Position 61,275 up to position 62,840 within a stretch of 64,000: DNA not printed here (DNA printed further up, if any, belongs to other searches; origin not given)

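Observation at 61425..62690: PLP fold-III decarboxylase homologue in a glycan locus, apparently lacking the CESGD cysteine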

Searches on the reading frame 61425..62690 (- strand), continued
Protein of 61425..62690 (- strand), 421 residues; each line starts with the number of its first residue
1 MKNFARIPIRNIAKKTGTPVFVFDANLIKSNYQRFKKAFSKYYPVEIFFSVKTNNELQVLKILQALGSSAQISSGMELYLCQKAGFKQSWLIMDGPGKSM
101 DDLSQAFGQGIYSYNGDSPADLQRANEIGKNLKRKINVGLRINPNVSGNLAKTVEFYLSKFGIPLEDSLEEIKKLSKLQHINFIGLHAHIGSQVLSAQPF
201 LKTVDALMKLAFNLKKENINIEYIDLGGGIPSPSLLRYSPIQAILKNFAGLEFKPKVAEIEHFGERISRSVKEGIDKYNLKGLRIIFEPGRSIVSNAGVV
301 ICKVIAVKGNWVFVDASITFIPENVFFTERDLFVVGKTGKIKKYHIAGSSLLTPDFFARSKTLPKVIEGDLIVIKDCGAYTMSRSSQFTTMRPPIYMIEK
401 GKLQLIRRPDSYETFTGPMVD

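Call 68: get_annotated_region(hit=H18, flank=5000)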
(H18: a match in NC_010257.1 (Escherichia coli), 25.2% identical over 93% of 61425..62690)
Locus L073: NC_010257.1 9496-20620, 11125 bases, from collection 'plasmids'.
description: Escherichia coli plasmid MccC7-H22, complete sequence
organism: Escherichia coli (NCBI taxid 562)
taxonomy: Bacteria; Pseudomonadota; Gammaproteobacteria; Enterobacterales; Enterobacteriaceae; Escherichia; Escherichia coli
host: -; source: -; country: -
typing (MOB-suite, as given by PLSDB): mobilizable; replicon IncX1,IncX9; relaxase MOBP
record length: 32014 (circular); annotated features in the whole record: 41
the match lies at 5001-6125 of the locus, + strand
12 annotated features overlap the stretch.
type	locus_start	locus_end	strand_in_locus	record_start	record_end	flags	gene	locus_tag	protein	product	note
CDS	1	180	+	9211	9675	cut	-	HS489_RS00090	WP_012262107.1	H-NS family nucleoid-associated regulatory protein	GO:0006355 - regulation of DNA-templated transcription [Evidence IEA]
CDS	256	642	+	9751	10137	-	-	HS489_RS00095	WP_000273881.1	hypothetical protein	-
CDS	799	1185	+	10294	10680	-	-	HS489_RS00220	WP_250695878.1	hypothetical protein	-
CDS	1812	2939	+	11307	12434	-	-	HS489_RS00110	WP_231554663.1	ThiF family adenylyltransferase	-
CDS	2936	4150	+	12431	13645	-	-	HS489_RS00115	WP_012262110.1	MFS transporter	GO:0055085 - transmembrane transport [Evidence IEA]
CDS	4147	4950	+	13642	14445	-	-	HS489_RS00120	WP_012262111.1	class I SAM-dependent methyltransferase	-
CDS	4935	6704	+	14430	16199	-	-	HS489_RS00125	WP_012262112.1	GNAT family N-acetyltransferase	-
CDS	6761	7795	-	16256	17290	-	-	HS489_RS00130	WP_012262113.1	S66 peptidase family protein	-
CDS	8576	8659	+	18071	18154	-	dqlB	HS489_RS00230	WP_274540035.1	DinQ-like type I toxin DqlB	-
CDS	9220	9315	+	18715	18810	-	dqlB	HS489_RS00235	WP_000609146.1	DinQ-like type I toxin DqlB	-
CDS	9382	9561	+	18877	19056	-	-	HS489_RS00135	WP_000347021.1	hypothetical protein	-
CDS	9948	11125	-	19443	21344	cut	-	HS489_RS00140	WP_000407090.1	AAA family ATPase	-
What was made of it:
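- Tried and rejected: I fetched the real mcc operon from plasmid NC_010257.1 (call 68) and compared directly.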

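Call 78: search_protein_families(library=ncbifam, proteins=[L072:6410-8026:+, L016:11259-12935:+, L045:10875-12845:+, L003:12679-14655:-], max_evalue=0.001)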
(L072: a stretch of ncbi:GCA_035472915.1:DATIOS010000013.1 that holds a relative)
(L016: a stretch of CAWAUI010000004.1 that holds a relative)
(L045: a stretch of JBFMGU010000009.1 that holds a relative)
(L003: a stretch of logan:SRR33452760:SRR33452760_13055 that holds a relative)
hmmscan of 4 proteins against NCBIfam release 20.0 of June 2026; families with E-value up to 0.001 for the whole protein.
L072:6410-8026:+ (538 aa): 1 family
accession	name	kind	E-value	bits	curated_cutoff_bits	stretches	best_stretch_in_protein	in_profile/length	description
NF047510.1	LIC_10190_fam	subfamily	2.3e-05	23.3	100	0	27-145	4-126/424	LIC_10190 family membrane protein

L016:11259-12935:+ (558 aa): 1 family
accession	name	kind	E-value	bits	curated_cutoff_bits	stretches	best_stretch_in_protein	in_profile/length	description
NF047510.1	LIC_10190_fam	subfamily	0.00015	20.6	100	1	19-272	79-325/424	LIC_10190 family membrane protein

L045:10875-12845:+ (656 aa): 7 families
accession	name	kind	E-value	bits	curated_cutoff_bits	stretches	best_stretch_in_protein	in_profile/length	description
TIGR02917.1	PEP_TPR_lipo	equivalog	1.1e-14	53.3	312.2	2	458-637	254-433/899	XrtA/PEP-CTERM system TPR-repeat protein PrsT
NF040959.1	MamA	equivalog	1.3e-12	47.7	200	2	475-632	47-204/204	magnetosome protein MamA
TIGR02521.1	type_IV_pilW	equivalog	4.9e-09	36.1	154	1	464-525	30-91/234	type IV pilus biogenesis/stability protein PilW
NF047558.1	TPR_END_plus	domain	1e-05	25.4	32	0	468-498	2-32/56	TPR end-of-group domain-containing protein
NF033920.0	C39_PA2778_fam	equivalog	0.00011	21.7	150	0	424-494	184-253/255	PA2778 family cysteine peptidase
NF033758.1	gliding_GltE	equivalog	0.00013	21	225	1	441-637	62-256/411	adventurous gliding motility TPR repeat lipoprotein GltE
NF047507.1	TPR_BatC_Lepto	exception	0.00092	18.7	175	0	444-523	37-120/214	TPR repeat-containing protein BatC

L003:12679-14655:- (658 aa): 0 families
